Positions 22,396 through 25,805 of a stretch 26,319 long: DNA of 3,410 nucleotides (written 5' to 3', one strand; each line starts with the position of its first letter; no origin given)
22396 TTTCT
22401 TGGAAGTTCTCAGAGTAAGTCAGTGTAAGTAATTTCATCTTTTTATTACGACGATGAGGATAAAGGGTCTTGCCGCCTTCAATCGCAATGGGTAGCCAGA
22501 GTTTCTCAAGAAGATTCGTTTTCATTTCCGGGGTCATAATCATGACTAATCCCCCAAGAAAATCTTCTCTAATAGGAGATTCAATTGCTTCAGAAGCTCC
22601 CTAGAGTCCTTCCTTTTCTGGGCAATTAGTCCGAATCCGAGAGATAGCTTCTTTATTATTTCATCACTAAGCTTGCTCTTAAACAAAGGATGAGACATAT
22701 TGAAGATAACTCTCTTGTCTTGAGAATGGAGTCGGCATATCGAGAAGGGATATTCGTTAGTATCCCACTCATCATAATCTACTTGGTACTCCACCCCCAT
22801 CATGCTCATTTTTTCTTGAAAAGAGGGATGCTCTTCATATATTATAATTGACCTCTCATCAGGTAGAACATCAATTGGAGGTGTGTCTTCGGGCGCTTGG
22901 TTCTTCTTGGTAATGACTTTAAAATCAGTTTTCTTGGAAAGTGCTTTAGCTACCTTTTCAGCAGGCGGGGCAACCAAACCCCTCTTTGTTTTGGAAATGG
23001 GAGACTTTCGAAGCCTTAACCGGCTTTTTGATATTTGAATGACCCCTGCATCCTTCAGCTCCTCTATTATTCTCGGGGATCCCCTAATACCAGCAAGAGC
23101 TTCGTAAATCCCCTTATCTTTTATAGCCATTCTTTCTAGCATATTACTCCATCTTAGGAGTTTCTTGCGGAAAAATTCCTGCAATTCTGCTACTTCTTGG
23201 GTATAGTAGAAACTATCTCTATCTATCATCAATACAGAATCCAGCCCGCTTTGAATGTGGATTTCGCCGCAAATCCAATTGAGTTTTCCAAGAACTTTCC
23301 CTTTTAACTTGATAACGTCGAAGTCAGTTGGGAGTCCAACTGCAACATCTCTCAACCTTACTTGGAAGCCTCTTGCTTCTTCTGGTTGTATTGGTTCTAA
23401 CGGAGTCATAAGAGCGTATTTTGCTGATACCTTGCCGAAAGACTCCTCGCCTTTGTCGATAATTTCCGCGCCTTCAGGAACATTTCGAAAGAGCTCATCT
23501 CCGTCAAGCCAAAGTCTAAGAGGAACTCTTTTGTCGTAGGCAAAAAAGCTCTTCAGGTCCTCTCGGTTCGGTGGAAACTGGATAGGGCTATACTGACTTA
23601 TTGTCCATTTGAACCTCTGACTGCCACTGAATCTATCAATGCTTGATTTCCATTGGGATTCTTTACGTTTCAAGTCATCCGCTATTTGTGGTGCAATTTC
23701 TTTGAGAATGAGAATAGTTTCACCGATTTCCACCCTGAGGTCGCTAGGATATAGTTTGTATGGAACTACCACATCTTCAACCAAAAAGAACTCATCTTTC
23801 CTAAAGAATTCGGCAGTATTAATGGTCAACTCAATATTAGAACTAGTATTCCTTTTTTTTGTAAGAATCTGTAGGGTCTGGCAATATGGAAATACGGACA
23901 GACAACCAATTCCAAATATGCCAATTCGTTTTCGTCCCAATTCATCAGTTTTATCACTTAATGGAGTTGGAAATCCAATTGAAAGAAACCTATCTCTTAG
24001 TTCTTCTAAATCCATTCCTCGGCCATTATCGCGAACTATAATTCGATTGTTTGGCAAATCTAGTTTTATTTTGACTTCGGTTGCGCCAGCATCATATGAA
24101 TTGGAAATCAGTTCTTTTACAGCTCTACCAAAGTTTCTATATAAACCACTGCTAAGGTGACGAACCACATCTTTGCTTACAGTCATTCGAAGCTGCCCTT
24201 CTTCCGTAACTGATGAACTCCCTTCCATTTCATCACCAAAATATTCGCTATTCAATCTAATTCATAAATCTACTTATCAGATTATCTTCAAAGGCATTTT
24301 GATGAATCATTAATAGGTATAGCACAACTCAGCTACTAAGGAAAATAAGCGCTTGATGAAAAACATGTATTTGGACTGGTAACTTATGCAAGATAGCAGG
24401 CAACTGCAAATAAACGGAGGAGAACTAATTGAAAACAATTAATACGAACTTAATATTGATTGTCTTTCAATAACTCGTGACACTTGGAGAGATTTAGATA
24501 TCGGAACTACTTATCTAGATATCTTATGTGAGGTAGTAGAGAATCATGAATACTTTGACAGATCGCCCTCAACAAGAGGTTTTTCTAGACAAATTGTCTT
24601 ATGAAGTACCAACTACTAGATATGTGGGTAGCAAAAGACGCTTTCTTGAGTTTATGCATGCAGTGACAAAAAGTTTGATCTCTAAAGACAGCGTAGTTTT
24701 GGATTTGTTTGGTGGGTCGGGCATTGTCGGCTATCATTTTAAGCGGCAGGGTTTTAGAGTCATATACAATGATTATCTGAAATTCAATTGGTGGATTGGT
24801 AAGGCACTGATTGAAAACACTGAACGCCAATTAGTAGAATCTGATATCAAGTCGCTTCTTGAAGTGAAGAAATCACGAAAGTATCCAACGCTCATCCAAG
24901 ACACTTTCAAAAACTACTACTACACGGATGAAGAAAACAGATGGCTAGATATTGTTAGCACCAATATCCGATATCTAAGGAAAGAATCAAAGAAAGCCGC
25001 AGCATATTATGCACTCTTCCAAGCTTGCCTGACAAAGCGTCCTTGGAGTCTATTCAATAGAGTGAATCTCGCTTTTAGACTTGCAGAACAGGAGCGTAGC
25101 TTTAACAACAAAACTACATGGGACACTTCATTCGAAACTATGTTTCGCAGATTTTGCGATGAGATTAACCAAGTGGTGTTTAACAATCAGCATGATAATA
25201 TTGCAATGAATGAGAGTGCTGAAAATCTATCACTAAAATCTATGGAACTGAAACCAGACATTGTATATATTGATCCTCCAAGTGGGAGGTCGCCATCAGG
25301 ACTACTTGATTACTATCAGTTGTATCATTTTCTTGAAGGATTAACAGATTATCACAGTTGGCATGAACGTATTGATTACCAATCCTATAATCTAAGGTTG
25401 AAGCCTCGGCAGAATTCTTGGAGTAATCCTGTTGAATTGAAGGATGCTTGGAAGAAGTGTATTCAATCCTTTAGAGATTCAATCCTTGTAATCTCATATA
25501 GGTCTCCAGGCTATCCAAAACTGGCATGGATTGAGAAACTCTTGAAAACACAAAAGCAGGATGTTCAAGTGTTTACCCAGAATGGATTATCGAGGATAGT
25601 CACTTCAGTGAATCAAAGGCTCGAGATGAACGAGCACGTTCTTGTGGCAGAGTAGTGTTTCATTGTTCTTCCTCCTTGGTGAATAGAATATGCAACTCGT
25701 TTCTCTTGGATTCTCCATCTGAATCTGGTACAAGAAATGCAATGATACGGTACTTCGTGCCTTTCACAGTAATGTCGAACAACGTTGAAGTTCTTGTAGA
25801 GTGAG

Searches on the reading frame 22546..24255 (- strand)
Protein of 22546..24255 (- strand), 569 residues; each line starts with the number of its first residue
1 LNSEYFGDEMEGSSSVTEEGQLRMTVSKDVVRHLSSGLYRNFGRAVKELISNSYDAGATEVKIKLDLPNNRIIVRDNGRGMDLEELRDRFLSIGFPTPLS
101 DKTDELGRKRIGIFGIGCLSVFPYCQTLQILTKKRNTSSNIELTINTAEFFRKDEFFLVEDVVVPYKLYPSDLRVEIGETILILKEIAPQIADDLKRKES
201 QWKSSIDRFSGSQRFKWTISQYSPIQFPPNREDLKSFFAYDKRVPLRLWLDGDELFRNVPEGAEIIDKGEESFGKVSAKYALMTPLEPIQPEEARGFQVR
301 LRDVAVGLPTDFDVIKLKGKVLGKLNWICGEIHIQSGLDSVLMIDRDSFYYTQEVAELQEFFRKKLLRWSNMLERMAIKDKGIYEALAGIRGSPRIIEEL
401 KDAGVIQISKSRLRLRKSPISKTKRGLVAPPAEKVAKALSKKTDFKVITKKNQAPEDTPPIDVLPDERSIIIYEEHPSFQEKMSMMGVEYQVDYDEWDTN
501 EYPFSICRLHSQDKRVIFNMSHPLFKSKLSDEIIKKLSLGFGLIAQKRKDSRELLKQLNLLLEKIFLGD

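Call 12: search_protein_families(library=pfam, proteins=[window:22546-24255:-], max_evalue=0.01)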
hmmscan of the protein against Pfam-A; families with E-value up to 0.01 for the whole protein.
window:22546-24255:- (569 aa): 3 families
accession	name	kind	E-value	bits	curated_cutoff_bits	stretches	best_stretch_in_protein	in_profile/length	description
PF13589.12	HATPase_c_3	-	4.5e-20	72.5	25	1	42-149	3-109/137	Histidine kinase-, DNA gyrase B-, and HSP90-like ATPase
PF02518.31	HATPase_c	-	1e-06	29.6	26.4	1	42-105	6-69/111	Histidine kinase-, DNA gyrase B-, and HSP90-like ATPase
PF25794.1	SACS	-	0.0023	18.2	32.8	0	39-70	15-45/247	Sacsin domain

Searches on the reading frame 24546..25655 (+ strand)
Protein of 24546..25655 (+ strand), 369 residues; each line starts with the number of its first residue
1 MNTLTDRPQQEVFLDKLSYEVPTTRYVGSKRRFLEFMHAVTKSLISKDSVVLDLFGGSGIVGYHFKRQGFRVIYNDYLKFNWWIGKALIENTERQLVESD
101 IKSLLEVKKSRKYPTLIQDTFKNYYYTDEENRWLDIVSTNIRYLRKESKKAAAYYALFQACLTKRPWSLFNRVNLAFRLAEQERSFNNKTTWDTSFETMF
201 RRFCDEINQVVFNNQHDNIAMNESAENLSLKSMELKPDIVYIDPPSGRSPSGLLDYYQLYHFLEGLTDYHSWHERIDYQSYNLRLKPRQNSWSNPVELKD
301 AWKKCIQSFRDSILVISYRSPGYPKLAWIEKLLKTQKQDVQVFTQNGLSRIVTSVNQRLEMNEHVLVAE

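Call 12: search_protein_families(library=pfam, proteins=[window:24546-25655:+], max_evalue=0.01)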
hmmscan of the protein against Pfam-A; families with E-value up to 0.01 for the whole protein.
window:24546-25655:+ (369 aa): 2 families
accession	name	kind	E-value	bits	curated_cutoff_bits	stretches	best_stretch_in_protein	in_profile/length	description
PF02086.21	MethyltransfD12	-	2.8e-13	50.6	22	1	26-245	1-184/253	D12 class N6 adenine-specific DNA methyltransferase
PF03602.21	Cons_hypoth95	-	0.0022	18.1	24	0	206-245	83-122/182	Conserved hypothetical protein 95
